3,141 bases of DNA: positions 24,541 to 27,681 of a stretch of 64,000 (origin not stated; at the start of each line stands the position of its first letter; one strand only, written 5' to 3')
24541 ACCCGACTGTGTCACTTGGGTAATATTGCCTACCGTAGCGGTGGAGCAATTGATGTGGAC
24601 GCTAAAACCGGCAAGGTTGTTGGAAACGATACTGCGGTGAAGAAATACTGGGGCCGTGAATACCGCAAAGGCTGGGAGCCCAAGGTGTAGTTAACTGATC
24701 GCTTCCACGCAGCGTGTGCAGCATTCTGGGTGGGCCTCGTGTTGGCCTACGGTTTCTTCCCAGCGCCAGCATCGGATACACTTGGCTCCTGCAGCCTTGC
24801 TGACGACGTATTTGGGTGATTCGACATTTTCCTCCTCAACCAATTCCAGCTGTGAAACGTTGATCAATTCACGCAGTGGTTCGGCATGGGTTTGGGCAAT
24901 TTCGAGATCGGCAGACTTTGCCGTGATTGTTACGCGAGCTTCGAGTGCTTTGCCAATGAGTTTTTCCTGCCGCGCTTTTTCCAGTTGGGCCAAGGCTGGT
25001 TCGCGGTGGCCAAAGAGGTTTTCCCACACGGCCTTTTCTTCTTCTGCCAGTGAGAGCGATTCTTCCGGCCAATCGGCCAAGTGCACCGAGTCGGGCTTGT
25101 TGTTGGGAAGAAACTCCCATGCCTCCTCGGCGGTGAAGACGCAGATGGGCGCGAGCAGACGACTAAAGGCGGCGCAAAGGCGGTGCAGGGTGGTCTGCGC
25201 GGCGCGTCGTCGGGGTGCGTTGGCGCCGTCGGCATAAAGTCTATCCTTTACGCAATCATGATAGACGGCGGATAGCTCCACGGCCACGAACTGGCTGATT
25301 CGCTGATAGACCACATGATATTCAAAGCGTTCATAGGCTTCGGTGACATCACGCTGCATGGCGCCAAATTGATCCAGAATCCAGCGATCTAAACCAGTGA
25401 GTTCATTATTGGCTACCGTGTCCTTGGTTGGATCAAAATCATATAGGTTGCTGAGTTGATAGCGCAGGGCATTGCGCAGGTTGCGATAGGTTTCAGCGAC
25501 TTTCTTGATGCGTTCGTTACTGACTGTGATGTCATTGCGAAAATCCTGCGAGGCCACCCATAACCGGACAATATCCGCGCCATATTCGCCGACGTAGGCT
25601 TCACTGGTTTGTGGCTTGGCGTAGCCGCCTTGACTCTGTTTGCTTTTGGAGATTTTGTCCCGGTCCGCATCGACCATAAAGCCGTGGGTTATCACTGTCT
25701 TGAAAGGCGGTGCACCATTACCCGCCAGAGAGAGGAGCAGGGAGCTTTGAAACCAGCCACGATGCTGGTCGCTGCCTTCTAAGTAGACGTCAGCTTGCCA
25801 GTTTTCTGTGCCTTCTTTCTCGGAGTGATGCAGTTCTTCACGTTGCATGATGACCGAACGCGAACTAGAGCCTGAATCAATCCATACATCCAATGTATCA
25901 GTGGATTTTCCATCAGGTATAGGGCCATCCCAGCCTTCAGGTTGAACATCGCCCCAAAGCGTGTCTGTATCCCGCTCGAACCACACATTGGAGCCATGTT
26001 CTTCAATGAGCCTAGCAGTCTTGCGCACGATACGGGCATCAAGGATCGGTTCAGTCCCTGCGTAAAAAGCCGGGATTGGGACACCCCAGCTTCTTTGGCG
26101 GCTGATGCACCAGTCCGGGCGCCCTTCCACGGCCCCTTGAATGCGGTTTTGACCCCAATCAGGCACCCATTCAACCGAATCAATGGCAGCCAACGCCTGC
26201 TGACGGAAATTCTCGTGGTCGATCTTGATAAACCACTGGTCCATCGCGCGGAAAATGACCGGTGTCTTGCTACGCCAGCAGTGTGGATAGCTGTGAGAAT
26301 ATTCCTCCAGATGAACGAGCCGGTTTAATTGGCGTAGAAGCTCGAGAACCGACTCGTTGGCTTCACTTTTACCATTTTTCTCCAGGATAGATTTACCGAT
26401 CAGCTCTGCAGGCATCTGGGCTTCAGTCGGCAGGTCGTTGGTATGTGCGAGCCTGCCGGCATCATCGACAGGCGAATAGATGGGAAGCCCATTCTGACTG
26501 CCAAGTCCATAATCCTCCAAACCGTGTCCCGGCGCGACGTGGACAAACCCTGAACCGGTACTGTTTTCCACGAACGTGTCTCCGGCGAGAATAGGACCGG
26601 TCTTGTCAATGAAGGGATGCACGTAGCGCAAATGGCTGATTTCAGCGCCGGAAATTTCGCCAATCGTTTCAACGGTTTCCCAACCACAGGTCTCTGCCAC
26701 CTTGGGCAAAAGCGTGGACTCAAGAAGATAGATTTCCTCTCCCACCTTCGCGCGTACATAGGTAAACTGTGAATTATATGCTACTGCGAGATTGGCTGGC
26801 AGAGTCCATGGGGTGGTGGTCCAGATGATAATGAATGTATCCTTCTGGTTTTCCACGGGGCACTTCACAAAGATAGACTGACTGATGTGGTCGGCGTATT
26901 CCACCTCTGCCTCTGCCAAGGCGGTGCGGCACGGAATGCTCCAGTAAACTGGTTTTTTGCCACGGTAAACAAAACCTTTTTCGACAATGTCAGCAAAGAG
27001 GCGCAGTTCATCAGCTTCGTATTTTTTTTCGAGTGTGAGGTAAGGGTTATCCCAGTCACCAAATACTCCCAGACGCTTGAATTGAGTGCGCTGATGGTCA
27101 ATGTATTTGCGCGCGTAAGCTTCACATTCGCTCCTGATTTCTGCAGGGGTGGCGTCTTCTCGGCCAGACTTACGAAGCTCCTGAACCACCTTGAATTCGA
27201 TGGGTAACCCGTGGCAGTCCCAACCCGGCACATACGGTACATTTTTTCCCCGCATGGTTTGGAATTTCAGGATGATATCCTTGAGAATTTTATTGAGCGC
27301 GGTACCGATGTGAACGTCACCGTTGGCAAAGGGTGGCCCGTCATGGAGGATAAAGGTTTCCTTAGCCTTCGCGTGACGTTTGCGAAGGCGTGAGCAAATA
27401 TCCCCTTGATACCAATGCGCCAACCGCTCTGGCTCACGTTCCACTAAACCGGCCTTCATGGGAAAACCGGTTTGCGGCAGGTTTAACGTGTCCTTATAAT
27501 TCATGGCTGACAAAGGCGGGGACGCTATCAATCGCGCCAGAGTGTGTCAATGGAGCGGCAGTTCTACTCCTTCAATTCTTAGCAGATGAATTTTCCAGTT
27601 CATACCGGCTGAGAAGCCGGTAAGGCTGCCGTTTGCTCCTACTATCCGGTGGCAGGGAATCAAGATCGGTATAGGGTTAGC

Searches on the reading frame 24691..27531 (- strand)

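Call 66: search_protein_families(library=pfam, proteins=[window:24691-27531:-], max_evalue=0.00001)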
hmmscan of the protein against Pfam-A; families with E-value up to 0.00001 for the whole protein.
window:24691-27531:- (946 aa): 3 families
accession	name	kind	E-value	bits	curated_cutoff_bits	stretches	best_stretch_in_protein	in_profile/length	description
PF00133.28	tRNA-synt_1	-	4.6e-118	395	22.7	1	36-670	2-413/414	tRNA synthetases class I (I, L, M and V)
PF08264.19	Anticodon_1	-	3.3e-32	111.8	25.1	1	715-869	1-148/148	Anticodon-binding domain of tRNA ligase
PF09334.17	tRNA-synt_1g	-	3.3e-18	66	20.1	1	67-211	8-136/391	tRNA synthetases class I (M)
